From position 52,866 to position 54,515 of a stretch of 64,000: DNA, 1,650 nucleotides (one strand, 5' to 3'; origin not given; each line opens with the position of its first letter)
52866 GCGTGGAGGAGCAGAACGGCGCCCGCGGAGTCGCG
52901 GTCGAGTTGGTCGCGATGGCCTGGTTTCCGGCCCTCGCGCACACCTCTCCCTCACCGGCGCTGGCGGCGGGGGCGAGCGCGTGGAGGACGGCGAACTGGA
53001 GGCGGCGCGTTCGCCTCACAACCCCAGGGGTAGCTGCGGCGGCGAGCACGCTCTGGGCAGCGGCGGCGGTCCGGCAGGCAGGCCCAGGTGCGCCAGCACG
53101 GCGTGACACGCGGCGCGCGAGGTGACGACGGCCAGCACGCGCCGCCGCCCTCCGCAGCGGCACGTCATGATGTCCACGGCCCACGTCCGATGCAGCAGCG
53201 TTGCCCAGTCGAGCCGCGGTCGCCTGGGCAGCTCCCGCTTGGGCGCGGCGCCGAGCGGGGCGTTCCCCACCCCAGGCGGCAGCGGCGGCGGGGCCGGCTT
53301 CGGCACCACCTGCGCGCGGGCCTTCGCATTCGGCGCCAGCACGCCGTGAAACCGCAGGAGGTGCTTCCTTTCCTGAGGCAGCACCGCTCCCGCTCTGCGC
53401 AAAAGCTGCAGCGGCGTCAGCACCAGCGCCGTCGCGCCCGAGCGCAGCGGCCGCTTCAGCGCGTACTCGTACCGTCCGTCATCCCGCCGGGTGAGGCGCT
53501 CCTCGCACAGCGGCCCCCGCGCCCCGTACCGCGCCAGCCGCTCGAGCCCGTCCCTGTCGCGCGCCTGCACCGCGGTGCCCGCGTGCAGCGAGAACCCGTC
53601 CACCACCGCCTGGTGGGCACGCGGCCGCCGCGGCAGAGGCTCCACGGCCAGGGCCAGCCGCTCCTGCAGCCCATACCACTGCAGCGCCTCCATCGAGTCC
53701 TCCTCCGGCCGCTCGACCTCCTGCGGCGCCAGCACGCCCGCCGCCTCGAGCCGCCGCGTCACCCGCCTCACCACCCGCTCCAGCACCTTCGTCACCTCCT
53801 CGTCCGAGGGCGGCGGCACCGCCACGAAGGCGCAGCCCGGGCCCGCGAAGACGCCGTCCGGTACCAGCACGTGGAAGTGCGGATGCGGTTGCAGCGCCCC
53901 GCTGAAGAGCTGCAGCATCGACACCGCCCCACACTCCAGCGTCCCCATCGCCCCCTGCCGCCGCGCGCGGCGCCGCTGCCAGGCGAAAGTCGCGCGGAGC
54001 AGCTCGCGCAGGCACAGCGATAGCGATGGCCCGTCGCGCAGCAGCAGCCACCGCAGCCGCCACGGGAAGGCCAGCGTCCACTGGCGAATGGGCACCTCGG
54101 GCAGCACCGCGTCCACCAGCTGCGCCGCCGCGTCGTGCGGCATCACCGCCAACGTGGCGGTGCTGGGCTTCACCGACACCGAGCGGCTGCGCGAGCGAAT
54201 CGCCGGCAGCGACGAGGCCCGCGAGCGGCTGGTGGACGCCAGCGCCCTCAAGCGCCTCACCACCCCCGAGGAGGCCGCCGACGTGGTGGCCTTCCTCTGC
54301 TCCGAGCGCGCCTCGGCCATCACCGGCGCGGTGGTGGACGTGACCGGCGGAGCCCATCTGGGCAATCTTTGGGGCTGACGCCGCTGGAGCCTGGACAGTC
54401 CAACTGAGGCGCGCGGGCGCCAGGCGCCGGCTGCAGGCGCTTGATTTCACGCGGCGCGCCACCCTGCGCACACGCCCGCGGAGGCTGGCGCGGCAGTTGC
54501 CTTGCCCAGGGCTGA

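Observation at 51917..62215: lpxC 5' and 3' segments duplicated ~10 kb downstream, bracketing an IS91-associated mosaic region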

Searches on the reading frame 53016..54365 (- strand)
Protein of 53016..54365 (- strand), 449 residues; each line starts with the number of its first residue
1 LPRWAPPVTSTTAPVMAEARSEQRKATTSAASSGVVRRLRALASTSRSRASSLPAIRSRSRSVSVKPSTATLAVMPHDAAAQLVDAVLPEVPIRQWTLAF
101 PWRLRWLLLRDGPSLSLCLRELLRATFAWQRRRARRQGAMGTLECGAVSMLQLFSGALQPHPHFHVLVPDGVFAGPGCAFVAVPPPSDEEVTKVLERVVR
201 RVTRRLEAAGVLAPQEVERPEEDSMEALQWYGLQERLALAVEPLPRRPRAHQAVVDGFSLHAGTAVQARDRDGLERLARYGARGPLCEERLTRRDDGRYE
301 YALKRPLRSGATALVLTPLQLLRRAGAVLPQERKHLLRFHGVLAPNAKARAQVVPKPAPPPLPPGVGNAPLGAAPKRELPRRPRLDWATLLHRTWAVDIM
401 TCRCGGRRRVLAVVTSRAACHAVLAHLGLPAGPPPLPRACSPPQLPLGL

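Call 10: search_protein_families(library=pfam, proteins=[window:53016-54365:-], max_evalue=0.01)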
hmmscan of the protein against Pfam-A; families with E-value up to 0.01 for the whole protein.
window:53016-54365:- (449 aa): 1 family
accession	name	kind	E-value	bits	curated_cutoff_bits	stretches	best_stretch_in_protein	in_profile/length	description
PF04986.18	Y2_Tnp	-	3.7e-21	76.4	20.9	1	146-347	1-179/183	Putative transposase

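Call 11: search_protein_families(library=ncbifam, proteins=[window:53016-54365:-], max_evalue=0.01)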
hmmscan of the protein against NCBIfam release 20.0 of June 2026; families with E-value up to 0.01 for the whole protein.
window:53016-54365:- (449 aa): 2 families
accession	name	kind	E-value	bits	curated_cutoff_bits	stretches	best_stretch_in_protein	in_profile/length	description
NF052416.1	ISCR_clade_Ia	exception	9.3e-45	153.1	925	1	48-427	87-487/509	ISCR element clade Ia family transposase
NF033538.2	transpos_IS91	equivalog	7.7e-10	38.3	125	1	88-352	82-315/356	IS91 family transposase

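Call 19: find_homologous_proteins(query=window:53016-54224:-)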
Query window:53016-54224:- (402 aa): 579 proteins with E <= 0.001 among 8000 candidates; the best 120 are listed.
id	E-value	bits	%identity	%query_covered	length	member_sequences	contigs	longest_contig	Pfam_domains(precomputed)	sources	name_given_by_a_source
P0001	1.1e-239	813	100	91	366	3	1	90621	PF04986.19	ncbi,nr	ncbi:MAG: transposase [Myxococcales bacterium]|nr:transposase [Myxococcales bacterium]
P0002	1.8e-213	727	88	93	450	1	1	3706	PF14319.12,PF04986.19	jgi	jgi:hypothetical protein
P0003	1.7e-94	335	52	88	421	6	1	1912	PF14319.12,PF04986.19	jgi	jgi:hypothetical protein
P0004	6.4e-93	330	52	84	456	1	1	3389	PF14319.12,PF04986.19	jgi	jgi:hypothetical protein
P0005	8.0e-93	330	50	86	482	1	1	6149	PF14319.12,PF04986.19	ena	-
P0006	8.6e-93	330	49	86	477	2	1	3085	PF14319.12,PF04986.19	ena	-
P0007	9.0e-93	329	52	88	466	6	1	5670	PF14319.12,PF04986.19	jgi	-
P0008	1.8e-92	328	52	92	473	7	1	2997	PF14319.12,PF04986.19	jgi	-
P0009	6.6e-92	327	50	92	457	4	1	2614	PF14319.12,PF04986.19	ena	-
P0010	6.8e-92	327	50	92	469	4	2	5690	PF14319.12,PF04986.19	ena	-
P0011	9.5e-92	326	52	92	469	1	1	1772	PF14319.12,PF04986.19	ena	-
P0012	4.4e-91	324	52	92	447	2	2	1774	PF14319.12,PF04986.19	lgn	-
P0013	5.4e-91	324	52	92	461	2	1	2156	PF14319.12,PF04986.19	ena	-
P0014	6.4e-91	323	50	92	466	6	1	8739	PF14319.12,PF04986.19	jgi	jgi:Putative transposase/Transposase zinc-binding domain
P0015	1.8e-90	322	47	92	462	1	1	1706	PF14319.12,PF04986.19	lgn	-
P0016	3.1e-90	321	51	91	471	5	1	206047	PF14319.12,PF04986.19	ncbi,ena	-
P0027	5.4e-87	310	51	92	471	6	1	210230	PF14319.12,PF04986.19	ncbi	-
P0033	3.7e-86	308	50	92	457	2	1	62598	PF14319.12,PF04986.19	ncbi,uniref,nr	ncbi:transposase [Hyalangium gracile]|uniref:transposase n=1 Tax=Hyalangium gracile TaxID=394092 Rep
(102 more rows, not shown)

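Call 20: find_encoding_contigs(protein=P0002, flank=10000)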
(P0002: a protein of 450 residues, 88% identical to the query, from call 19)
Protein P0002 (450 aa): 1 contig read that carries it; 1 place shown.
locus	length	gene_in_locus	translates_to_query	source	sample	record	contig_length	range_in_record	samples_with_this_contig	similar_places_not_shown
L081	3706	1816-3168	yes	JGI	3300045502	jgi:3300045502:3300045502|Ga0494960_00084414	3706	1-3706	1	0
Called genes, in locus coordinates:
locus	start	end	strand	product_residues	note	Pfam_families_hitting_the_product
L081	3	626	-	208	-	?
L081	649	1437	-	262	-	PF02163:Peptidase_M50, PF00571:CBS (faint)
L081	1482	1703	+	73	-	-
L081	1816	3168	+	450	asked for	PF14319:Zn_Tnp_IS91, PF04986:Y2_Tnp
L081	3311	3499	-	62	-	-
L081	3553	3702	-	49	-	-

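Call 21: find_encoding_contigs(protein=P0001, flank=10000)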
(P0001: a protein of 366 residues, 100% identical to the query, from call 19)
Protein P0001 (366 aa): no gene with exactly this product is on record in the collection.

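Call 42: find_encoding_contigs(protein=P0033, flank=3000, max_places=3)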
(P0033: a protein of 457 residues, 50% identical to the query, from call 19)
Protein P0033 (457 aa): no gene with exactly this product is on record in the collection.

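Call 43: find_encoding_contigs(protein=P0016, flank=3000, max_places=3)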
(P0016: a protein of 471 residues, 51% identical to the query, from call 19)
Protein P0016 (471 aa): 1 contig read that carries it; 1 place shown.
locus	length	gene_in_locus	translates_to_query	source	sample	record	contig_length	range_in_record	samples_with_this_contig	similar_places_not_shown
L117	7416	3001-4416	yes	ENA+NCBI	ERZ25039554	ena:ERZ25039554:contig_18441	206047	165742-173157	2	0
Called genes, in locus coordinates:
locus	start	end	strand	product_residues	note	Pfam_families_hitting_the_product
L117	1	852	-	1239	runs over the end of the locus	PF14236:DruA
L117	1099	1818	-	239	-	PF00239:Resolvase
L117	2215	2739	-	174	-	-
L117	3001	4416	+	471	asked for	PF14319:Zn_Tnp_IS91, PF04986:Y2_Tnp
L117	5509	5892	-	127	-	-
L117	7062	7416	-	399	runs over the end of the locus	PF00589:Phage_integrase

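Call 44: find_encoding_contigs(protein=P0027, flank=3000, max_places=3)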
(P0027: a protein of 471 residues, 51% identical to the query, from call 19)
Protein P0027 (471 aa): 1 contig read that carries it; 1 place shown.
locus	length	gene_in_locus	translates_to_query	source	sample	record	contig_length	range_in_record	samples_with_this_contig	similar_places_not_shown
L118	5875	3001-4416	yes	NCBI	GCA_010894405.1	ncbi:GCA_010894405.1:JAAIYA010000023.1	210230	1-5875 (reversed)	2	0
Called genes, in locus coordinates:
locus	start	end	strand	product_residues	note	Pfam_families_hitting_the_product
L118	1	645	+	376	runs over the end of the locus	PF12704:MacB_PCD, PF02687:FtsX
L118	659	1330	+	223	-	PF00005:ABC_tran, PF13304:AAA_21 (faint)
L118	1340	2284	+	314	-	PF00364:Biotin_lipoyl (faint), PF25917:BSH_RND, PF25919:BSH_CusB (weak), PF25973:BSH_CzcB, PF25984:BSH_YknX (faint), PF25876:HH_MFP_RND (faint), PF25990:Beta-barrel_YknX (weak)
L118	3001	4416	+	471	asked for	PF14319:Zn_Tnp_IS91, PF04986:Y2_Tnp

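Call 45: find_encoding_contigs(protein=P0014, flank=3000, max_places=3)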
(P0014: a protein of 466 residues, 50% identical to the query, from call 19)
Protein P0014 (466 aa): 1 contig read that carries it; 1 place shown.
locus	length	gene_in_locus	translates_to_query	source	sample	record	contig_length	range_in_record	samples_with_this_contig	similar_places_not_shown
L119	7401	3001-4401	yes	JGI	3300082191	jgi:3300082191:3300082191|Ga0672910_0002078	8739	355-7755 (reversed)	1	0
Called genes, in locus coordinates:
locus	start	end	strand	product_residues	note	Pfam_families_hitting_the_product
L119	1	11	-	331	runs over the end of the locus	?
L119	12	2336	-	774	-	PF13600:DUF4140, PF13598:DUF4139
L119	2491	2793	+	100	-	-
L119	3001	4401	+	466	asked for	PF14319:Zn_Tnp_IS91, PF04986:Y2_Tnp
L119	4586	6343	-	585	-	PF16697:Yop-YscD_cpl, PF00498:FHA, PF13428:TPR_14 (faint)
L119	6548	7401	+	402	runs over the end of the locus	?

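Call 70: search_dna_similar(query=P0002, collection=plasmids, mode=protein, max_rows=25, rows=spread)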
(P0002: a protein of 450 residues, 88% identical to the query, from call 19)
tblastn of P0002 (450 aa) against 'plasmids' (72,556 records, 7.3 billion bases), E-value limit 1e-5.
The search stops at 5000 records and this limit was reached: more records match than are counted here, and every count below describes the 5000 best-scoring records only.
Records with a match: at least 5000; places in all: 7922; records where one place covers at least 80% of the query: 3975.
Best place of each record, by identity: <60% 5000.
By first word of the organism name: Escherichia 1537; Klebsiella 1498; Salmonella 648; Enterobacter 307; Acinetobacter 198; Citrobacter 190; Pseudomonas 99; Providencia 89; Shigella 70; Vibrio 54; and 55 more.
By predicted mobility (MOB-suite, as given by PLSDB): conjugative 3721; non-mobilizable 709; mobilizable 570.
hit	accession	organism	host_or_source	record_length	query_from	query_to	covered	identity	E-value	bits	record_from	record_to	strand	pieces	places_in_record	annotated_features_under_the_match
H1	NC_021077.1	Comamonas sp. 7D-2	contaminated soil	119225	5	427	94%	34.7%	8e-46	177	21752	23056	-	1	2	none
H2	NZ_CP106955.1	Escherichia coli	Homo sapiens,culture,feces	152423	19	427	91%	34.8%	1e-50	191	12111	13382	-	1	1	IS91-like element ISVsa3 family transposase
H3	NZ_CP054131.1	Citrobacter portucalensis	fish,feces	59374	19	427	91%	34.6%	3e-49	187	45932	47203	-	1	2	IS91-like element ISVsa3 family transposase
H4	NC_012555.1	Enterobacter cloacae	-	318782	19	427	91%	34.6%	3e-49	187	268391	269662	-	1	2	IS91-like element ISVsa3 family transposase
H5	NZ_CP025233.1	Salmonella enterica subsp. enterica serovar Newport str. ...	Bovine,bovine hide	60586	19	427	91%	34.6%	3e-49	187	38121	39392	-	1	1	IS91-like element ISVsa3 family transposase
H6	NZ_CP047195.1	Klebsiella pneumoniae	Homo sapiens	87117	19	427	91%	34.6%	3e-49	187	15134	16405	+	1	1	IS91-like element ISVsa3 family transposase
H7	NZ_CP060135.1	Salmonella enterica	slaughtered pig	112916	19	427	91%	34.6%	3e-49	187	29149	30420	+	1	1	IS91-like element ISVsa3 family transposase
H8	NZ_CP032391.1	Salmonella enterica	cattle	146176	19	427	91%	34.6%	3e-49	187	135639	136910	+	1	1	IS91-like element ISVsa3 family transposase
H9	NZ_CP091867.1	Salmonella enterica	Homo sapiens,stool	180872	19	427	91%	34.6%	3e-49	187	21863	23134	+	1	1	IS91-like element ISVsa3 family transposase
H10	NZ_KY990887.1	Escherichia coli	dairy cow feces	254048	19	427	91%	34.6%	3e-49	187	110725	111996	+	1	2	IS91-like element ISVsa3 family transposase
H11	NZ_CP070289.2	Escherichia albertii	Hainan,Poultry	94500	19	427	91%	34.6%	7e-49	186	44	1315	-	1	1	IS91-like element ISVsa3 family transposase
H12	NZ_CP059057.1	Proteus mirabilis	Homo sapiens,Skin ulcer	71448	9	427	93%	33.6%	2e-53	199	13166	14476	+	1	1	IS91-like element ISCR1 family transposase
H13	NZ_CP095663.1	Klebsiella pneumoniae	Homo sapiens,Pure culture one microbial ...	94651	9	427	93%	33.6%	2e-53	199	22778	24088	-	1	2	IS91-like element ISCR1 family transposase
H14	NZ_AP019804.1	Escherichia coli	Homo sapiens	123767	9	427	93%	33.6%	2e-53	199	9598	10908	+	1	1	IS91-like element ISCR1 family transposase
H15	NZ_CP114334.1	Klebsiella variicola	Homo sapiens,urine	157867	9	427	93%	33.6%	2e-53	199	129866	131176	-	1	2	IS91-like element ISCR1 family transposase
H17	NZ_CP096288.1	Providencia sp. PROV278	Clinical or host-associated ...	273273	9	427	93%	33.6%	2e-53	199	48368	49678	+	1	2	IS91-like element ISCR1 family transposase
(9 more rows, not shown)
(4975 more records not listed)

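Call 71: get_annotated_region(hit=H12, flank=1500)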
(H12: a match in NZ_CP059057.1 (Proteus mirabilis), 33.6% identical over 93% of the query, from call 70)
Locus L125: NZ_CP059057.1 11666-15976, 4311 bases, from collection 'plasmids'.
description: Proteus mirabilis strain CriePir89 plasmid unnamed1, complete sequence
organism: Proteus mirabilis (NCBI taxid 584)
taxonomy: Bacteria; Pseudomonadota; Gammaproteobacteria; Enterobacterales; Morganellaceae; Proteus; Proteus mirabilis
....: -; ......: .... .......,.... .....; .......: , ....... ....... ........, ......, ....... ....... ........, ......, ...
typing (MOB-suite, as given by PLSDB): mobilizable; replicon IncFIA,IncFIC; relaxase MOBP
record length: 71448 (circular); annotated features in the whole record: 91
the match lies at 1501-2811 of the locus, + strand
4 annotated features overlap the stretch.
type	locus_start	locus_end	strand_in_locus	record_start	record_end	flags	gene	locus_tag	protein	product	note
CDS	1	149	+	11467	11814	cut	-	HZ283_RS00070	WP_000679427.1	quaternary ammonium compound efflux SMR transporter QacE delta 1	-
predicted_resistance_gene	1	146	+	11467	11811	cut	qacEdelta1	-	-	quaternary ammonium compound efflux SMR transporter QacE delta 1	predicted by amrfinderplus; class QUATERNARY AMMONIUM; identity 100.0%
predicted_resistance_gene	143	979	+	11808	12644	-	sul1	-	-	sulfonamide-resistant dihydropteroate synthase Sul1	predicted by amrfinderplus; class SULFONAMIDE; identity 99.64%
CDS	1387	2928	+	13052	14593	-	-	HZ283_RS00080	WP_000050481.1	IS91-like element ISCR1 family transposase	GO:0006313 - DNA transposition [Evidence IEA]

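Call 72: get_annotated_region(hit=H14, flank=1500)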
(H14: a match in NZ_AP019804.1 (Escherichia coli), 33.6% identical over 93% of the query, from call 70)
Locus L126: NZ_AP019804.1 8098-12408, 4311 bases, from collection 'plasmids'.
description: Escherichia coli strain KY 1497 plasmid pKY1497_1, complete sequence
organism: Escherichia coli (NCBI taxid 562)
taxonomy: Bacteria; Pseudomonadota; Gammaproteobacteria; Enterobacterales; Enterobacteriaceae; Escherichia; Escherichia coli
host: -; source: Homo sapiens; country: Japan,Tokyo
typing (MOB-suite, as given by PLSDB): conjugative; replicon IncFIA,IncFIB,IncFIC; relaxase MOBF; mating-pair formation MPF_F
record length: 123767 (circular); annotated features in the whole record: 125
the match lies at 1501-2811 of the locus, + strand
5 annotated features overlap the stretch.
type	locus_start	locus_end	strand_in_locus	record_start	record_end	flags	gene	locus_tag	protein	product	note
CDS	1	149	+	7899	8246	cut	-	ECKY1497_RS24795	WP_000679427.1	quaternary ammonium compound efflux SMR transporter QacE delta 1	-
predicted_resistance_gene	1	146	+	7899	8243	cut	qacEdelta1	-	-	quaternary ammonium compound efflux SMR transporter QacE delta 1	predicted by amrfinderplus; class QUATERNARY AMMONIUM; identity 100.0%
predicted_resistance_gene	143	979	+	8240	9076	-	sul1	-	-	sulfonamide-resistant dihydropteroate synthase Sul1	predicted by amrfinderplus; class SULFONAMIDE; identity 100.0%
CDS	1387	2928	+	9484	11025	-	-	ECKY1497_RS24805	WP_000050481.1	IS91-like element ISCR1 family transposase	GO:0006313 - DNA transposition [Evidence IEA]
CDS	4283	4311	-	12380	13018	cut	-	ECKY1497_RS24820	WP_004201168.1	phosphoribosylanthranilate isomerase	GO:0000162 - tryptophan biosynthetic process [Evidence IEA]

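Call 73: get_annotated_region(hit=H17, flank=1500)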
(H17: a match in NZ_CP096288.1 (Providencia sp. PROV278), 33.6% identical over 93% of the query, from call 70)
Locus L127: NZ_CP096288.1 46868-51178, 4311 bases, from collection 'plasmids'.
description: Providencia sp. PROV278 plasmid pPROV278-1, complete sequence
organism: Providencia sp. PROV278 (NCBI taxid 2936803)
taxonomy: Bacteria; Pseudomonadota; Gammaproteobacteria; Enterobacterales; Morganellaceae; Providencia; Providencia sp. PROV278
host: -; source: Clinical or host-associated pathogen,hospital; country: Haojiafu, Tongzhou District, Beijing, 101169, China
typing (MOB-suite, as given by PLSDB): conjugative; relaxase MOBH; mating-pair formation MPF_T
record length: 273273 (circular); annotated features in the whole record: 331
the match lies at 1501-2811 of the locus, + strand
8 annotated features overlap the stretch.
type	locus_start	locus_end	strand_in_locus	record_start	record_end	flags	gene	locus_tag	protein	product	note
CDS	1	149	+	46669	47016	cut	-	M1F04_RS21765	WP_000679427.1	quaternary ammonium compound efflux SMR transporter QacE delta 1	-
predicted_resistance_gene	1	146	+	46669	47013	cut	qacEdelta1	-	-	quaternary ammonium compound efflux SMR transporter QacE delta 1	predicted by amrfinderplus; class QUATERNARY AMMONIUM; identity 100.0%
CDS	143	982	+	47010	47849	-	sul1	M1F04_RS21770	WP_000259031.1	sulfonamide-resistant dihydropteroate synthase Sul1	-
predicted_resistance_gene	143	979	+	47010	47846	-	sul1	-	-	sulfonamide-resistant dihydropteroate synthase Sul1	predicted by amrfinderplus; class SULFONAMIDE; identity 100.0%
CDS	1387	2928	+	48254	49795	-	-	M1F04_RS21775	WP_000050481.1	IS91-like element ISCR1 family transposase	GO:0006313 - DNA transposition [Evidence IEA]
CDS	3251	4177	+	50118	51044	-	-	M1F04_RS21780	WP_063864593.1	extended-spectrum class A beta-lactamase PER-4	-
predicted_resistance_gene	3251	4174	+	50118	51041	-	blaPER-4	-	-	extended-spectrum class A beta-lactamase PER-4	predicted by amrfinderplus; class BETA-LACTAM; identity 100.0%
CDS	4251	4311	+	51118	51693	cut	-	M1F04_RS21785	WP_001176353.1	glutathione S-transferase family protein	GO:0006749 - glutathione metabolic process [Evidence IEA]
